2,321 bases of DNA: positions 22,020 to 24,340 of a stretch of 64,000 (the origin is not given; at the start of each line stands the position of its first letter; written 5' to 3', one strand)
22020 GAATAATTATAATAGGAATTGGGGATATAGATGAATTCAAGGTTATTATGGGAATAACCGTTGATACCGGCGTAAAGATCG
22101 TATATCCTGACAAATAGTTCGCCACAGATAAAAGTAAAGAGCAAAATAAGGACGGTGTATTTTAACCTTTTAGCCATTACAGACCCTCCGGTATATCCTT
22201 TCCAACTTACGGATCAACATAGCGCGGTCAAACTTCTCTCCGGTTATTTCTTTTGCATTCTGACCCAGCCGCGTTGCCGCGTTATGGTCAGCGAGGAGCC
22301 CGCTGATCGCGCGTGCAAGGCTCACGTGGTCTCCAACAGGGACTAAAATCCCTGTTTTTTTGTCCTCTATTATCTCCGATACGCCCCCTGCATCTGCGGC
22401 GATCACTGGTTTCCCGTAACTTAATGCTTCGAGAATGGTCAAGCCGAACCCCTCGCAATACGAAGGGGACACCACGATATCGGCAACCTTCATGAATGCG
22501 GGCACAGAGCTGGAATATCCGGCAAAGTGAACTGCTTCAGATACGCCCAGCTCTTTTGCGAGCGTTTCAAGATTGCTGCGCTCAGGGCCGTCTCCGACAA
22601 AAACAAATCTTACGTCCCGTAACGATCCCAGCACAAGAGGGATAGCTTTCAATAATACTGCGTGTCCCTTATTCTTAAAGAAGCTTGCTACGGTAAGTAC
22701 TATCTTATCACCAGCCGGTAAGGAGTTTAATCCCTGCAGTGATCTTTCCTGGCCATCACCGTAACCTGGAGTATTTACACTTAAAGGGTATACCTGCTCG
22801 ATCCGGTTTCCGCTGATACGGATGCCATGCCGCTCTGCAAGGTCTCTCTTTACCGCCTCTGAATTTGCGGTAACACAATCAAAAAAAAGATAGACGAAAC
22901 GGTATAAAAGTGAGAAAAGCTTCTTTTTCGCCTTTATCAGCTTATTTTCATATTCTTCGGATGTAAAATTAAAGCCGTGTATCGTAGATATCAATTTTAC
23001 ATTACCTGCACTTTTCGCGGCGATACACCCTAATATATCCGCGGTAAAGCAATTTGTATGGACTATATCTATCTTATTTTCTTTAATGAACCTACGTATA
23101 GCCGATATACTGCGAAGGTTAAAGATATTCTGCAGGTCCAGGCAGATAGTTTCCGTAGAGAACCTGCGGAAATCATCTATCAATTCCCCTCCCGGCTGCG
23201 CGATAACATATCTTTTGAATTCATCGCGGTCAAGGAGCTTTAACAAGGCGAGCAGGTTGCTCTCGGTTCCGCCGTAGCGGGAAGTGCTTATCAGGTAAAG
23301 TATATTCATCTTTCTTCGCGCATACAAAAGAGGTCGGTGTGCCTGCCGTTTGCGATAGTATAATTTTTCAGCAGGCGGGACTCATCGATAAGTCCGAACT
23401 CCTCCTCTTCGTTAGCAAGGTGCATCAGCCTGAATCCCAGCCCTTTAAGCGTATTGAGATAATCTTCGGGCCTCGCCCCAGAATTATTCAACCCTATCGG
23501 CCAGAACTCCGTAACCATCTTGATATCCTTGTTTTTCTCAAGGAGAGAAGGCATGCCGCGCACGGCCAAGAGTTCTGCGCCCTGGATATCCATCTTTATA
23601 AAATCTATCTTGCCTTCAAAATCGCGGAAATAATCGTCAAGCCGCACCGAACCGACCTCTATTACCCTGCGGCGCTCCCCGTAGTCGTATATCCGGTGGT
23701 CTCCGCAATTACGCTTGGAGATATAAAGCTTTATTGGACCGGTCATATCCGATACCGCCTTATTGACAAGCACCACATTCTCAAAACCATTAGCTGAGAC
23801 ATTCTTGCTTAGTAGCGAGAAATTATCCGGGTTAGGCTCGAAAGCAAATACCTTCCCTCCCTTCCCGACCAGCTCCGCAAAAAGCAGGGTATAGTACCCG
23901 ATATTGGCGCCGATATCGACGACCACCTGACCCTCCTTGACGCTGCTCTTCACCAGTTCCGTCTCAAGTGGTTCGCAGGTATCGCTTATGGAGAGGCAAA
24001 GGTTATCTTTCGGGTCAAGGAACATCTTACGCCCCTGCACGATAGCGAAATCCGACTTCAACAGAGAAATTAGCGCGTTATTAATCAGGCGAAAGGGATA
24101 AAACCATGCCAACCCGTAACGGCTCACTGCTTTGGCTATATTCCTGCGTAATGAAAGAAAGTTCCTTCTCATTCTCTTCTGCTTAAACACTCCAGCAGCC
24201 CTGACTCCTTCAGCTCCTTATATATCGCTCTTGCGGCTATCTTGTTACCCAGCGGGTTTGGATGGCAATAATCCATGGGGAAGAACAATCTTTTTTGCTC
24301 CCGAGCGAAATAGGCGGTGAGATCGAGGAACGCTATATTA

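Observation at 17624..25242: Four membrane-anchored SGNH paralogues interleaved with four methyltransferases, and no MBOAT or AT3 partner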

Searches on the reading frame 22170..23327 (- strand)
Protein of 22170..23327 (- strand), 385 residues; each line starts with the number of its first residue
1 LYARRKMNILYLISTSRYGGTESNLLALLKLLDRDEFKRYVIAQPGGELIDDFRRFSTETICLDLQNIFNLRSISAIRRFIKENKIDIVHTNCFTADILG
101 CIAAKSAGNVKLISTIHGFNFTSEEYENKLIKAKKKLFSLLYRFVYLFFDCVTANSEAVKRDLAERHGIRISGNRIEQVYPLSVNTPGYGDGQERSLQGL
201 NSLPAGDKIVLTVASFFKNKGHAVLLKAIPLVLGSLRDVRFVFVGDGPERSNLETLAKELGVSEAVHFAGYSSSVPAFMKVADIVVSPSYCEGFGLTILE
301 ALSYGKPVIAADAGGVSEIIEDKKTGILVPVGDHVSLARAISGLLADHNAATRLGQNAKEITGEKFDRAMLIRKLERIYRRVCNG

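Call 3: search_protein_families(library=pfam, proteins=[window:22170-23327:-], max_evalue=0.01)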
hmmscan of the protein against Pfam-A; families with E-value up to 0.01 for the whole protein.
window:22170-23327:- (385 aa): 7 families
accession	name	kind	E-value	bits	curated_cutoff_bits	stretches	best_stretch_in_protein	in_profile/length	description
PF00534.26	Glycos_transf_1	-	2.4e-44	151.4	26.4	1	203-360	11-171/172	Glycosyl transferases group 1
PF13692.12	Glyco_trans_1_4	-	1.8e-38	132.4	27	1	208-347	2-142/142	Glycosyl transferases group 1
PF13439.12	Glyco_transf_4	-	3.3e-22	79.8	28.5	1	18-179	1-162/170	Glycosyltransferase Family 4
PF13579.12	Glyco_trans_4_4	-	3e-13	50.8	29.7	1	69-170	55-148/158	Glycosyl transferase 4-like domain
PF20706.3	GT4-conflict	-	1.3e-10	41.3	26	1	209-372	199-382/385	Family 4 Glycosyltransferase in conflict systems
PF13477.12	Glyco_trans_4_2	-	3.5e-08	34.2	23.4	1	70-153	60-136/139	Glycosyl transferase 4-like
PF13524.12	Glyco_trans_1_2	-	0.0025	18.2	25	1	240-363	16-130/144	Glycosyl transferase-like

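Call 4: search_protein_families(library=ncbifam, proteins=[window:22170-23327:-], max_evalue=0.01)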
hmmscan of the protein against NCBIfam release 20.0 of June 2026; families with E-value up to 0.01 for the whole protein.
window:22170-23327:- (385 aa): 48 families (the best 25 are shown)
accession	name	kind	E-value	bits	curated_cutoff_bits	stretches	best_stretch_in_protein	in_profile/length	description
TIGR03088.1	stp2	hypoth_equivalog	3.1e-46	158.1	409.05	1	8-382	3-373/374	TIGR03088 family PEP-CTERM/XrtA system glycosyltransferase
TIGR03999.1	thiol_BshA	equivalog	5.4e-42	144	273.7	1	68-383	67-374/375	N-acetyl-alpha-D-glucosaminyl L-malate synthase BshA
NF041876.1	EPS_EpsE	equivalog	1.4e-27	97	400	1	210-369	217-383/389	exopolysaccharide biosynthesis GT4 family glycosyltransferase EpsE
TIGR03449.1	mycothiol_MshA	equivalog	2e-26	92.8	462.5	1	85-382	102-403/406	D-inositol-3-phosphate glycosyltransferase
TIGR04063.1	stp3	hypoth_equivalog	3e-26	92.2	442.05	1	75-383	82-396/397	TIGR04063 family PEP-CTERM/XrtA system glycosyltransferase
NF050056.1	ProtGlycPglH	equivalog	2.3e-23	82.9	600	1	207-362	179-334/354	GalNAc-alpha-(1->4)-GalNAc-alpha-(1->3)-diNAcBac-PP-undecaprenol alpha-1,4-N-acetyl-D-galactosaminyltransferase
TIGR02149.1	glgA_Coryne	subfamily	1.7e-22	80.1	302.4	1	81-383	78-391/391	glycogen synthase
NF047880.1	glyco_SdgA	exception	3.1e-21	75.5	800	1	177-378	288-486/488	serine-aspartate repeat adhesin O-glycosyltransferase SdgA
NF047684.1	TeichurnBiosyTuaC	equivalog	4e-21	75.4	550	1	177-383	187-390/391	teichuronic acid biosynthesis protein TuaC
NF050063.1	ProtGlycPglJ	equivalog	1.8e-19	70.2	500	1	140-374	136-358/363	N-acetylgalactosamine-N,N'-diacetylbacillosaminyl-diphospho-undecaprenol 4-alpha-N-acetylgalactosaminyltransferase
TIGR04157.1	glyco_rSAM_CFB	subfamily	4.1e-19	68.9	400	1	108-378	133-405/406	TIGR04157 family glycosyltransferase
NF038229.1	Glyco4_Geo_Pelo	equivalog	4.8e-17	62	400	1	201-383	155-337/338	GPMC system family 4 glycosyltransferase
TIGR02095.1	glgA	subfamily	7.3e-17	61.2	328.45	1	203-343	288-437/477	glycogen/starch synthase, ADP-glucose type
NF038295.1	EPS_HpsP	equivalog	8.3e-17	61.2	550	1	162-382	167-387/388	hormogonium polysaccharide biosynthesis glycosyltransferase HpsP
NF046085.1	XrtY_assoc_Gly1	equivalog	2.9e-16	59.3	400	1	77-383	88-385/387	XrtY-associated glycosyltransferase XYAG1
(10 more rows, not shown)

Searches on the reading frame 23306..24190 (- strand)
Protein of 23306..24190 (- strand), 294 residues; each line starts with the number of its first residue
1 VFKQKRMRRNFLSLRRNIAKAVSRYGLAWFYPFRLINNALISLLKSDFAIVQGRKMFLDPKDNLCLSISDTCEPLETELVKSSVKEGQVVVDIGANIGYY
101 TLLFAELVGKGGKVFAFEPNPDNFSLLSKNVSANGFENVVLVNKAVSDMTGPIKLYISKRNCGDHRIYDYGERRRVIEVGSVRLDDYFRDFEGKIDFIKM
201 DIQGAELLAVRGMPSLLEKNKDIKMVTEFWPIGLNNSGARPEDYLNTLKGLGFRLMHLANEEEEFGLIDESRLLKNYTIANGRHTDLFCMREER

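Call 3: search_protein_families(library=pfam, proteins=[window:23306-24190:-], max_evalue=0.01)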
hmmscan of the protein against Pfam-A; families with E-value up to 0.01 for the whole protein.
window:23306-24190:- (294 aa): 4 families
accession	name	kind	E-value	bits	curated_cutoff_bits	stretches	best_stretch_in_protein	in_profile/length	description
PF05050.19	Methyltransf_21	-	4.2e-23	82.8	22.7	1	92-255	1-173/173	Methyltransferase FkbM domain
PF02475.24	TRM5-TYW2_MTfase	-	4.3e-10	40.2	28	1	76-145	26-95/164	TRM5/TYW2 methyltransferase domain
PF01135.25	PCMT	-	5.6e-05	23.4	20.3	1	77-142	66-129/210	Protein-L-isoaspartate(D-aspartate) O-methyltransferase (PCMT)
PF13847.12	Methyltransf_31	-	0.0028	17.8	27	1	85-150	2-67/145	Methyltransferase domain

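Call 4: search_protein_families(library=ncbifam, proteins=[window:23306-24190:-], max_evalue=0.01)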
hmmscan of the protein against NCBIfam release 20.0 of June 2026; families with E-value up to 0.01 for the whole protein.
window:23306-24190:- (294 aa): 20 families
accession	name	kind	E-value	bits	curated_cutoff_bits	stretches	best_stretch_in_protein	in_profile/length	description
TIGR01444.1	fkbM_fam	subfamily_domain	5.7e-33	114.4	37.7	1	89-228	1-141/143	FkbM family methyltransferase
TIGR02469.1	CbiT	equivalog_domain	3.8e-09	36.9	78.3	1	79-147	12-79/124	precorrin-6Y C5,15-methyltransferase (decarboxylating) subunit CbiT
NF010549.0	PRK13942.1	equivalog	6.2e-08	32.4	282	1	84-143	75-134/215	protein-L-isoaspartate O-methyltransferase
NF047824.1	tRNAwyosineTaw2Meth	equivalog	8.6e-07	28.9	350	1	84-142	91-148/245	tRNA(Phe) (4-demethylwyosine(37)-C(7)) aminocarboxypropyltransferase Taw2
NF001556.0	PRK00377.1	equivalog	1.1e-06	28.6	238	1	79-145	33-100/198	cobalt-precorrin-6Y C(15)-methyltransferase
NF008823.0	PRK11873.1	subfamily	1.4e-06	28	263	1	83-142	74-133/272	arsenite methyltransferase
NF053511.1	tRNA_U34_MnmM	equivalog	1.5e-05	24.7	135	1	75-149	6-81/183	tRNA 5-(aminomethyl)-2-thiouridylate-methyltransferase MnmM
NF010550.0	PRK13943.1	equivalog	6.3e-05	22.3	359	1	83-144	77-138/322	protein-L-isoaspartate O-methyltransferase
NF041536.1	ArsM_DUF2284_UU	exception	7.6e-05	21.2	575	1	83-150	73-140/459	arsenite methyltransferase/DUF2284 domain selenoprotein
NF047730.1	tRNAMtaseTrm5b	equivalog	0.00012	21.4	600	1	81-154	176-246/330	tRNA (guanine(37)-N1)-methyltransferase Trm5b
TIGR00080.1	pimt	equivalog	0.00042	20.2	159.05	1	81-141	74-132/216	protein-L-isoaspartate O-methyltransferase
NF041537.1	ArsM_AhpD_UU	exception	0.00043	19.2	510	1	83-143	73-133/345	arsenite methyltransferase/AhpD domain selenoprotein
TIGR04364.1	methyltran_FxLD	equivalog_domain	0.0017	17.5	320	1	81-142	77-137/394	methyltransferase, FxLD system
TIGR00446.1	nop2p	subfamily_domain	0.0022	17.3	210.45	1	84-144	69-129/264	NOL1/NOP2/sun family putative RNA methylase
NF040538.1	methyl_ArsM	equivalog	0.0024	17.1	500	1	84-130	59-105/356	arsinothricin biosynthesis methyltransferase ArsM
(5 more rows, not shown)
